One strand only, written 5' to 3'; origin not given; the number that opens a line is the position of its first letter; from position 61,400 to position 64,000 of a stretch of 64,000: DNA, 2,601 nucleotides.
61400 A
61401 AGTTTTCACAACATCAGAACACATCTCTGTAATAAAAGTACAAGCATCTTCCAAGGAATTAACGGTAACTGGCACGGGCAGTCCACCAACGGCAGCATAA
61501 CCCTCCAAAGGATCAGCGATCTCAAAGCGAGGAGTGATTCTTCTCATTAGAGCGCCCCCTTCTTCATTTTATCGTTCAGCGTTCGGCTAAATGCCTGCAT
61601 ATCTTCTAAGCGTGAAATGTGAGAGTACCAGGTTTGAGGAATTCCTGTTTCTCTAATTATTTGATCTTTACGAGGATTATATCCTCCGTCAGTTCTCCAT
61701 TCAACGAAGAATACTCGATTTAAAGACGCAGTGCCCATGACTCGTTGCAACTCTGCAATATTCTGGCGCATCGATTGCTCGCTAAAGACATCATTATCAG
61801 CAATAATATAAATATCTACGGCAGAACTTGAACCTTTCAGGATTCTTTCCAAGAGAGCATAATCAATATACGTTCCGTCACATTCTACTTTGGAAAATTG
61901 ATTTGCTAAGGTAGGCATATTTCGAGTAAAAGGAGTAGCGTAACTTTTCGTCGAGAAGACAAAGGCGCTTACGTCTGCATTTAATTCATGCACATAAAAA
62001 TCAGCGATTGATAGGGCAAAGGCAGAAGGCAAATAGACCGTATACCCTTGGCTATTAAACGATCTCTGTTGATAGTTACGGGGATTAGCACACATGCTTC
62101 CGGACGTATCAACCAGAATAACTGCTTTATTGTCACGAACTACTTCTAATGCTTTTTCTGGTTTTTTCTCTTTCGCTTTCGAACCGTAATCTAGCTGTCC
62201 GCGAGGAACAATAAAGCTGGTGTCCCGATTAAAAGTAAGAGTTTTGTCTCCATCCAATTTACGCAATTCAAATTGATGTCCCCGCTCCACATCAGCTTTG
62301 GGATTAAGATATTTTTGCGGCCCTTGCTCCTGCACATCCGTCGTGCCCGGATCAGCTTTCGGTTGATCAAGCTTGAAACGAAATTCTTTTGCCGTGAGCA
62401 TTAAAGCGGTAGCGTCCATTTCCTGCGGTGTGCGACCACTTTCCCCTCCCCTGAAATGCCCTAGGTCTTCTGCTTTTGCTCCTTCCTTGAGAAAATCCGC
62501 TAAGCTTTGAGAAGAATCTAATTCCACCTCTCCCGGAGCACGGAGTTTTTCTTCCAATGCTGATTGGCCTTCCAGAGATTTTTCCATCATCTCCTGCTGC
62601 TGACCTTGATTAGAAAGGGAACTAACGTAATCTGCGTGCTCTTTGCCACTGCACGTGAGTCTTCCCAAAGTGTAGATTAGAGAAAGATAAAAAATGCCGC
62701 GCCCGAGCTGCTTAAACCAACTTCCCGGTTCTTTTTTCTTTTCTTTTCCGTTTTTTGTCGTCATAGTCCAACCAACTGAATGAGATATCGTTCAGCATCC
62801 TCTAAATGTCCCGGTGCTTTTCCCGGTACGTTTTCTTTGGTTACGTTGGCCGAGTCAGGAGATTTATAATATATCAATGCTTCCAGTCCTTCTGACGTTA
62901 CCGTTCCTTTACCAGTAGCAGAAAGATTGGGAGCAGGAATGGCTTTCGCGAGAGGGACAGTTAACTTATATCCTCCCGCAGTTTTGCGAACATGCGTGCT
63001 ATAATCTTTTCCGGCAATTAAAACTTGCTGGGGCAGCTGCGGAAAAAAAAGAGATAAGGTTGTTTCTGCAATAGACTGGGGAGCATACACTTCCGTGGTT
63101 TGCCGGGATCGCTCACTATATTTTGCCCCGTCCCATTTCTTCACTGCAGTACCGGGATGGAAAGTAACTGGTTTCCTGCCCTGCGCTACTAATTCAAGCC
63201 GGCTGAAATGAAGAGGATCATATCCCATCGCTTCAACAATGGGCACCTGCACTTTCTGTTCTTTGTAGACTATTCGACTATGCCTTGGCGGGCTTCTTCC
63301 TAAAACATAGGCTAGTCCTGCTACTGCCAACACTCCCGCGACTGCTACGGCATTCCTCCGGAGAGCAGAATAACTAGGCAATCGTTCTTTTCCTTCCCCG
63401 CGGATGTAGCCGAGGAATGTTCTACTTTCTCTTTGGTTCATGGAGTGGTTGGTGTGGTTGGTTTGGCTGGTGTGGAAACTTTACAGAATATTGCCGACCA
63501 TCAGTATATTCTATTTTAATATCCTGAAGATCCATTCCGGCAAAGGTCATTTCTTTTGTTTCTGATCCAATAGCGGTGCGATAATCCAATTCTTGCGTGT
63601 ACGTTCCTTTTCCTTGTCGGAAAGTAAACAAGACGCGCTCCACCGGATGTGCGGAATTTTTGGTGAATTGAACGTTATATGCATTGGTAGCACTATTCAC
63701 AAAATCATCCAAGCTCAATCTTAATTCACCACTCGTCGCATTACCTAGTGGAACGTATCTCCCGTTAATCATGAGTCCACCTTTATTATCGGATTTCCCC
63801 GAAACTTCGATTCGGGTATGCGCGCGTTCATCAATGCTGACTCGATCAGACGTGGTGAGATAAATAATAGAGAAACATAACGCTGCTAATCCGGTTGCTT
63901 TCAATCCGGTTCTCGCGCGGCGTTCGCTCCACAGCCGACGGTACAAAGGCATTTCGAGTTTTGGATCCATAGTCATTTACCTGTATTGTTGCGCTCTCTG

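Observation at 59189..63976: Tightly overlapping five-gene operon: two TM proteins, a VWA-domain protein, an Arg-rich coiled-coil TM protein and a membrane-anchored S1 serine protease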

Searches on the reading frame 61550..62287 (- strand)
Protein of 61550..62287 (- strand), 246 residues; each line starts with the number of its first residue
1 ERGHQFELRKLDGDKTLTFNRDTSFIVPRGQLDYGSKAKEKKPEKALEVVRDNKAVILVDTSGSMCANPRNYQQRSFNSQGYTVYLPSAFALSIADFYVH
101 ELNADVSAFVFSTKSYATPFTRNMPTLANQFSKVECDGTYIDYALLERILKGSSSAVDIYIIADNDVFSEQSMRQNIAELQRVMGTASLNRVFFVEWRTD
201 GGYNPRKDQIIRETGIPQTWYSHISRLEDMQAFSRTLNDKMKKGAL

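Call 60: search_solved_structures(query=A11, max_evalue=10, show_alignments=2)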
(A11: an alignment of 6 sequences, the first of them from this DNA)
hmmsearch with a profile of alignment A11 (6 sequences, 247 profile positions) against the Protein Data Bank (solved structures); distinct sequences matched with E-value up to 10: 3.
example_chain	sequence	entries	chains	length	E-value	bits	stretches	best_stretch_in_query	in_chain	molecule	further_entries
6zym_u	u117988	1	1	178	0.29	13.7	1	50-129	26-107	Splicing factor YJU2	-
5yzg_Y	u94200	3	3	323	0.95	12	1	51-129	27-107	Coiled-coil domain-containing protein 94 | Splicing factor YJU2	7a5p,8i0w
9xtt_Y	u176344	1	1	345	1.1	11.8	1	51-129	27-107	Splicing factor YJU2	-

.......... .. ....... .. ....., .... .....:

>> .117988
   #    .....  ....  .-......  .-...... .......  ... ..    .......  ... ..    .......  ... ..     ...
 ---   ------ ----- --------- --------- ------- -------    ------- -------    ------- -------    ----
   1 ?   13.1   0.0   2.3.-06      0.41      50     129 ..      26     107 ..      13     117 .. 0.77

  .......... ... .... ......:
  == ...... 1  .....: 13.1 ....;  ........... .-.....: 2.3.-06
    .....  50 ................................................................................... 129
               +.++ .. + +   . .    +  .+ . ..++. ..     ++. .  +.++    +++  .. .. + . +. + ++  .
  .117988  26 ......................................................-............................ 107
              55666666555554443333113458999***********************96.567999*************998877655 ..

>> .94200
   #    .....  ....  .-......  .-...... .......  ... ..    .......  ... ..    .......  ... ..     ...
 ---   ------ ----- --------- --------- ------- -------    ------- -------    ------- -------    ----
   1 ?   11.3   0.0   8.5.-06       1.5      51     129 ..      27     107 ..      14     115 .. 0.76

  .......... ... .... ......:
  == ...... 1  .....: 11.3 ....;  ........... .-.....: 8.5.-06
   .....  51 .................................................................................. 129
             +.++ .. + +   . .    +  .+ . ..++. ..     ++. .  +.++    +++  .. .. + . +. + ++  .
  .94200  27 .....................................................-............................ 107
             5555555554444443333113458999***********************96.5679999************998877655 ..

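Call 69: search_protein_representatives(alignment_id=A11)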
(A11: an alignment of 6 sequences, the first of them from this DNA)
Query: 6 sequences, 247 profile positions. Proteins with E-value up to 0.001 (for the whole library): 15; up to 1e-10: 7; up to 1e-30: 6. The best 15 are listed.
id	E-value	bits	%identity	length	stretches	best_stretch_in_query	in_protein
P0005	1.4e-131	453.5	-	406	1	1-246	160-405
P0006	4.6e-117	406.1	-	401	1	1-246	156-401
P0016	3.2e-83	295.2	-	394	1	1-246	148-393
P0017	8.9e-79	280.6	-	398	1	1-245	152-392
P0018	1.0e-54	201.9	-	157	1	1-139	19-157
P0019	3.6e-50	187.0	-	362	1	4-245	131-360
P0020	2.8e-12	62.9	-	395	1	17-177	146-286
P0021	4.2e-10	55.7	-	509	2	84-209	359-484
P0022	6.0e-09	52.0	-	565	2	80-197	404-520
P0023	4.7e-08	49.0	-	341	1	84-176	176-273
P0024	3.8e-07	46.0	-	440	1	88-176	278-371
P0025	9.8e-06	41.4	-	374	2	83-175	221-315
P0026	1.8e-05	40.6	-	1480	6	193-237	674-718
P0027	6.8e-05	38.7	-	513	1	42-180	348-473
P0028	4.6e-04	36.0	-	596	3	28-73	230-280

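Call 70: find_encoding_contigs(protein=P0016, flank=10000, max_places=3)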
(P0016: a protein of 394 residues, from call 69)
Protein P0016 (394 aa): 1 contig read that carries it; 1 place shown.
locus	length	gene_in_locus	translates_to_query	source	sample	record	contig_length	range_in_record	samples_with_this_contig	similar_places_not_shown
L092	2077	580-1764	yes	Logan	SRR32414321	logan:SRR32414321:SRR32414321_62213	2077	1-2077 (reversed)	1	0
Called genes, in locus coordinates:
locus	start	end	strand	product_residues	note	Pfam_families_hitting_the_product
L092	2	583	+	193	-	?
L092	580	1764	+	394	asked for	-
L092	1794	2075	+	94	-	?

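Call 71: search_protein_families(library=pfam, proteins=[P0016, P0017, P0019, P0020, P0021, P0022, P0023, P0024, P0025, P0027], max_evalue=0.01)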
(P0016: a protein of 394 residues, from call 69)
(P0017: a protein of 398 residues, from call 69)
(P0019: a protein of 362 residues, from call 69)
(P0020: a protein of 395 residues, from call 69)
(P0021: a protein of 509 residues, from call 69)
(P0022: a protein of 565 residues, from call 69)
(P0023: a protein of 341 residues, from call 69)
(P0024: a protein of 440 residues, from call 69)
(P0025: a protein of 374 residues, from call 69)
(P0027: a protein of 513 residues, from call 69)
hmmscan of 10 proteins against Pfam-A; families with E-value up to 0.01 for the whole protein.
P0016 (394 aa): 0 families

P0017 (398 aa): 0 families

P0019 (362 aa): 0 families

P0020 (395 aa): 0 families

P0021 (509 aa): 1 family
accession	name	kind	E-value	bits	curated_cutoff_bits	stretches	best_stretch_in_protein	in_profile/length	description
PF15611.11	EH_Signature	-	0.0099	15.6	27.5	1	462-503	345-385/423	EH_Signature domain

P0022 (565 aa): 0 families

P0023 (341 aa): 0 families

P0024 (440 aa): 0 families

P0025 (374 aa): 1 family
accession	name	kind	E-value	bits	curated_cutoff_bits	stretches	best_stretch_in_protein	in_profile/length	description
PF05762.20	VWA_CoxE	-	0.0014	18.5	26.4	1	83-137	27-73/222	VWA domain containing CoxE-like protein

P0027 (513 aa): 2 families
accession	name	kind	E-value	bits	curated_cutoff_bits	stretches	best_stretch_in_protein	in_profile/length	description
PF13519.12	VWA_2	-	6.9e-05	23.9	27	1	361-458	1-106/107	von Willebrand factor type A domain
PF05762.20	VWA_CoxE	-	0.0048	16.8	26.4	1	350-471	47-173/222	VWA domain containing CoxE-like protein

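Call 72: find_encoding_contigs(protein=P0020, flank=10000, max_places=3)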
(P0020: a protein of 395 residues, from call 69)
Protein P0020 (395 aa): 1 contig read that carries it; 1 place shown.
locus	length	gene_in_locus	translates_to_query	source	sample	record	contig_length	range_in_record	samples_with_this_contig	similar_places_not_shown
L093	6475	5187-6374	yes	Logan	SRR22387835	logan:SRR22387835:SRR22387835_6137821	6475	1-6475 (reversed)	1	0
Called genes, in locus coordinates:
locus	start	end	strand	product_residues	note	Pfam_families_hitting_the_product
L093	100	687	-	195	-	-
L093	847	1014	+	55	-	-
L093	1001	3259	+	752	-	PF07728:AAA_5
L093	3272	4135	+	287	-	-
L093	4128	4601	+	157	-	-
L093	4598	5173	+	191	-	-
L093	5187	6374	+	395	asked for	-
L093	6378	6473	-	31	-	?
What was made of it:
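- G6 plus protease behave as a swappable module (call 72).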

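Call 73: find_encoding_contigs(protein=P0019, flank=10000, max_places=3)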
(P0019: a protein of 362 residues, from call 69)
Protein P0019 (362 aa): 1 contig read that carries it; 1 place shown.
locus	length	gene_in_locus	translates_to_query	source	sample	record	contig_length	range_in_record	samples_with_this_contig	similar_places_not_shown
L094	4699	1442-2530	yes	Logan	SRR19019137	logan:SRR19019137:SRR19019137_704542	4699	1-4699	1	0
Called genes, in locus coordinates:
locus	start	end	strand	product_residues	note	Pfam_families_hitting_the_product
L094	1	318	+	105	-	?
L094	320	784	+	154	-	-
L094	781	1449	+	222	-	-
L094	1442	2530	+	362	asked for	-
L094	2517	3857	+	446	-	-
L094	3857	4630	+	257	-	-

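Call 74: find_encoding_contigs(protein=P0017, flank=10000, max_places=3)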
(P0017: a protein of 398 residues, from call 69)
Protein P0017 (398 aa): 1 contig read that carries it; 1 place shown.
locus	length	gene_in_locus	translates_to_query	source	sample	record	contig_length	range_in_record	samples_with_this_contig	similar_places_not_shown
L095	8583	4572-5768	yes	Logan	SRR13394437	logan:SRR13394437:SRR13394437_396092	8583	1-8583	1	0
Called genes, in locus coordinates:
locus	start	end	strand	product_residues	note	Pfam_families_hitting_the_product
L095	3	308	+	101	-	?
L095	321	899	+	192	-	-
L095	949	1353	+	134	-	PF08570:DUF1761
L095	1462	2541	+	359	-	PF07728:AAA_5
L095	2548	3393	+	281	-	-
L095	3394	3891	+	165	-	-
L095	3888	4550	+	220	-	-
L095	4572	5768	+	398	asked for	-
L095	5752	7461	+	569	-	-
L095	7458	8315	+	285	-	PF00089:Trypsin (weak), PF13365:Trypsin_2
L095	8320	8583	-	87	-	?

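Call 77: search_protein_families(library=pfam, proteins=[L093:1001-3256:+, L093:3272-4132:+, L093:4128-4598:+, L093:4598-5170:+, L093:5187-6371:+, L093:100-684:-, L095:2548-3390:+, L095:5752-7458:+, L094:2517-3854:+, L094:3857-4627:+], max_evalue=1)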
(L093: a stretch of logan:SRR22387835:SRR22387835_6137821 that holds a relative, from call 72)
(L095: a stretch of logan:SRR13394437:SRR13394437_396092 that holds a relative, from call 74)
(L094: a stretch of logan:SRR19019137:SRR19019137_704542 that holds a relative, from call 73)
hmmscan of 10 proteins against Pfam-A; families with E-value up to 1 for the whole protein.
L093:1001-3256:+ (752 aa): 40 families (the best 25 are shown)
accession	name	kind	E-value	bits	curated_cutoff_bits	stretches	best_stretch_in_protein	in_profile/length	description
PF07728.20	AAA_5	-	5.1e-09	36.7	22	1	443-577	1-138/139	AAA domain (dynein-related subfamily)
PF13238.12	AAA_18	-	0.0018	19.1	29.4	1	444-465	1-22/128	AAA domain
PF02090.21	SPAM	-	0.0033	17.8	35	1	278-373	22-120/142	Salmonella surface presentation of antigen gene type M protein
PF00004.35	AAA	-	0.0044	17.9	21.2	1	444-484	1-35/131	ATPase family associated with various cellular activities (AAA)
PF24423.1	OVT1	-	0.0057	17.5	30.9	1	332-380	5-53/100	Major antigen, helical domain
PF13758.11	Prefoldin_3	-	0.006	17.1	23.4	1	322-405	6-84/99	Prefoldin subunit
PF13191.12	AAA_16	-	0.0074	17.2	32.6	1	438-548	19-136/167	AAA ATPase domain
PF19220.6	Rod_CreS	-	0.012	15.1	100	1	276-380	21-121/359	Crescentin, rod domain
PF14932.11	HAUS-augmin3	-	0.018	15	29.4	1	296-384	63-150/260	HAUS augmin-like complex subunit 3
PF00493.29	MCM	-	0.028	14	23.3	1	440-539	56-152/224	MCM P-loop domain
PF00005.33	ABC_tran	-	0.032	15.3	25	1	437-464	7-34/137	ABC transporter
PF06785.16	UPF0242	-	0.032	14.7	33.5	1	259-379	72-180/194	Uncharacterised protein family (UPF0242) N-terminus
PF02367.23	TsaE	-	0.037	14.4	26.6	1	430-466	10-46/128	Threonylcarbamoyl adenosine biosynthesis protein TsaE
PF00158.32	Sigma54_activat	-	0.042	14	20.2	0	434-464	15-45/168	Sigma-54 interaction domain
PF14662.11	KASH_CCD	-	0.048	14.1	43.3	1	272-383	40-157/191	Coiled-coil region of CCDC155 or KASH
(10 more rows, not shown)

L093:3272-4132:+ (287 aa): 1 family
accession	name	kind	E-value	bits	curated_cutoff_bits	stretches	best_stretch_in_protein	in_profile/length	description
PF21088.3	MS_channel_1st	-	0.088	13.3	23.1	1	10-25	23-38/42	Mechanosensitive ion channel, transmembrane helices 2/3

L093:4128-4598:+ (157 aa): 0 families

L093:4598-5170:+ (191 aa): 0 families

L093:5187-6371:+ (395 aa): 0 families

L093:100-684:- (194 aa): 2 families
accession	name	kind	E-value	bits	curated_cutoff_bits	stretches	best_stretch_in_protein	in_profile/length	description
PF23153.1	Aip3p_Bud6_N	-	0.28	11.9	27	1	78-132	33-87/109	Aip3p/Bud6 N-terminal domain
PF08702.15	Fib_alpha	-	0.34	11.5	29.9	1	20-66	82-128/143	Fibrinogen alpha/beta chain family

L095:2548-3390:+ (281 aa): 0 families

L095:5752-7458:+ (569 aa): 0 families

L094:2517-3854:+ (446 aa): 1 family
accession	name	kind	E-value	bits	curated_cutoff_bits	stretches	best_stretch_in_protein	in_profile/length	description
PF09897.14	DUF2124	-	0.01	16.2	27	0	18-55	26-63/141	Uncharacterized protein conserved in archaea (DUF2124)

L094:3857-4627:+ (257 aa): 1 family
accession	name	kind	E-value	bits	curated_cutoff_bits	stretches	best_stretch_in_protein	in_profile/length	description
PF13365.12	Trypsin_2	-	9.3e-05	23.6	27.6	1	87-235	1-144/144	Trypsin-like peptidase domain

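Call 81: find_encoding_contigs(protein=P0021, flank=10000, max_places=4)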
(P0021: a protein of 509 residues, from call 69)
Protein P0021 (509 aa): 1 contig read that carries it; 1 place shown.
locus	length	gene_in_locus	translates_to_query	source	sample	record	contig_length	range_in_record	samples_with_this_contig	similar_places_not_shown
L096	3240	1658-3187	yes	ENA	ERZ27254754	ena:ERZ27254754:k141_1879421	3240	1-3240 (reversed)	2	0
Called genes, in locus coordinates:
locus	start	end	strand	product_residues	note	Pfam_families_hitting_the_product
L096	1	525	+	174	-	?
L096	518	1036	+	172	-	-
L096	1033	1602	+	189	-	-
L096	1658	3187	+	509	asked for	-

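Call 97: search_protein_families(library=padloc, proteins=[L095:321-896:+], max_evalue=0.01)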
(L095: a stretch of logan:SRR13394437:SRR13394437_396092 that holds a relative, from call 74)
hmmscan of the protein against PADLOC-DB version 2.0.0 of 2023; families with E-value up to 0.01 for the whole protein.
L095:321-896:+ (192 aa): 0 families

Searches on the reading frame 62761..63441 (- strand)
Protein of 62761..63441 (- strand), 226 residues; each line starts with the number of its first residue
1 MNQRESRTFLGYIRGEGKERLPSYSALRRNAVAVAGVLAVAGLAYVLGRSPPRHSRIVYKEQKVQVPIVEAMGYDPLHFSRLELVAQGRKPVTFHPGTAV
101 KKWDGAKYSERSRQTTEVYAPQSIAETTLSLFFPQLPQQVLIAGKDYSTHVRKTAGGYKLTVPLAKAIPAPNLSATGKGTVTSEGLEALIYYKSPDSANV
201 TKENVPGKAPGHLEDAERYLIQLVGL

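Call 6: search_protein_families(library=pfam, proteins=[window:62761-63441:-], max_evalue=1)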
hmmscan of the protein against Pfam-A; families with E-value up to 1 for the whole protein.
window:62761-63441:- (226 aa): 1 family
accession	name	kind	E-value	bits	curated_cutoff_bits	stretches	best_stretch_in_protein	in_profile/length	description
PF25811.1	CAK-anch_MAT1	-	0.14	12.6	22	1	134-168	4-43/52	MAT1 C-terminal CAK anchor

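Call 7: search_protein_families(library=ncbifam, proteins=[window:62761-63441:-], max_evalue=1)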
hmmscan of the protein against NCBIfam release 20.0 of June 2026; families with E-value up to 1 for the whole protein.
window:62761-63441:- (226 aa): 0 families

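Call 8: find_encoding_contigs(protein=window:62761-63441:-, flank=10000, max_places=6)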
Protein window:62761-63441:- (226 aa): 1 contig read that carries it; 1 place shown.
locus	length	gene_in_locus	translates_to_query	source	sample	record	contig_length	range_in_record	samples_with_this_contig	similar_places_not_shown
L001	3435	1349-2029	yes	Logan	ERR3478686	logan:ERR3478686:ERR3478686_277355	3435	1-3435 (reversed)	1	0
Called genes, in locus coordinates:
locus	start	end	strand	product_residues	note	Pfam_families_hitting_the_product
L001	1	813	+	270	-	?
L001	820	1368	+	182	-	-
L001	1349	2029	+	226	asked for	-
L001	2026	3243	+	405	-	-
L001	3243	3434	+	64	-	?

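Call 31: search_protein_families(library=padloc, proteins=[window:62764-63441:-], max_evalue=1)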
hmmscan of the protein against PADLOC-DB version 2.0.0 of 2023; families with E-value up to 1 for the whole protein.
window:62764-63441:- (226 aa): 0 families

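Call 62: search_solved_structures(query=A5, max_evalue=10)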
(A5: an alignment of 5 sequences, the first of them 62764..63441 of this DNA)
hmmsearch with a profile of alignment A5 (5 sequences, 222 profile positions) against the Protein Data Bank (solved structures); distinct sequences matched with E-value up to 10: 4.
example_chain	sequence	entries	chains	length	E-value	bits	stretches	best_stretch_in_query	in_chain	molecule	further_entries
3ifl_H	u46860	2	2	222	1.4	11.4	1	74-129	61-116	12A11 FAB antibody heavy chain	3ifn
6c5h_H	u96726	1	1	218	1.6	11.3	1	72-120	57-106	Fab Heavy Chain (IgG1)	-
6c5i_H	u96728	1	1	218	1.6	11.3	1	72-120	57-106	Fab IgG1 Heavy Chain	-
1etz_H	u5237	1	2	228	2.6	10.6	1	73-123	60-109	FAB NC10.14 - HEAVY CHAIN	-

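Call 92: search_protein_families(library=phrogs, proteins=[window:62764-63441:-], max_evalue=0.01)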
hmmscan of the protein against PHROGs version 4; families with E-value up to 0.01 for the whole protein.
window:62764-63441:- (226 aa): 0 families

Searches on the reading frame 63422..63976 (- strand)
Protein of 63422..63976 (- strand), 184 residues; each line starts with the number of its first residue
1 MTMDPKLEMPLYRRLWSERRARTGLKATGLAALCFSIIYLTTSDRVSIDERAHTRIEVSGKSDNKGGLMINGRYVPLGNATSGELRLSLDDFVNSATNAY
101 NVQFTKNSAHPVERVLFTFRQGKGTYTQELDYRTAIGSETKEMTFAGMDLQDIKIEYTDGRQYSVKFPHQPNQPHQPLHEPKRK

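Call 6: search_protein_families(library=pfam, proteins=[window:63422-63976:-], max_evalue=1)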
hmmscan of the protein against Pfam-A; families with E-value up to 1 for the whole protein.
window:63422-63976:- (184 aa): 2 families
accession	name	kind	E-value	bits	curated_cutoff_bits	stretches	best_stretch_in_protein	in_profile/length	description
PF10039.14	DUF2275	-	0.023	15.3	24.6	1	10-57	24-77/210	Predicted integral membrane protein (DUF2275)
PF05359.17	DUF748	-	0.059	11.8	50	1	45-104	705-764/1037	Domain of Unknown Function (DUF748)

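Call 7: search_protein_families(library=ncbifam, proteins=[window:63422-63976:-], max_evalue=1)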
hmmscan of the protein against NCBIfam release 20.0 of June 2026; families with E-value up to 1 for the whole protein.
window:63422-63976:- (184 aa): 1 family
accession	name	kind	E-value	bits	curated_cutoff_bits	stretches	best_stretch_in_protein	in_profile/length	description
NF005286.1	PRK06803.1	equivalog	0.0089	15.2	467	1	91-173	199-279/402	flagellar hook protein FlgE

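Call 31: search_protein_families(library=padloc, proteins=[window:63425-63976:-], max_evalue=1)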
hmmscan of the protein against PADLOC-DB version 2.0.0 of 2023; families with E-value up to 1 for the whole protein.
window:63425-63976:- (184 aa): 0 families

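Call 63: search_solved_structures(query=A4, max_evalue=10)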
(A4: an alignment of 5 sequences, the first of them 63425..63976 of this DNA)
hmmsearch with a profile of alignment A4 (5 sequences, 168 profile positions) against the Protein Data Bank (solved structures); distinct sequences matched with E-value up to 10: 1.
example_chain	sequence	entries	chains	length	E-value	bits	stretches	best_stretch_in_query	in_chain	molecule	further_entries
8eqm_V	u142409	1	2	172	0.55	13.2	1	67-99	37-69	Cytochrome c-550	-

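Call 92: search_protein_families(library=phrogs, proteins=[window:63425-63976:-], max_evalue=0.01)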
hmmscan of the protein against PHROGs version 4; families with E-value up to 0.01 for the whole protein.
window:63425-63976:- (184 aa): 0 families
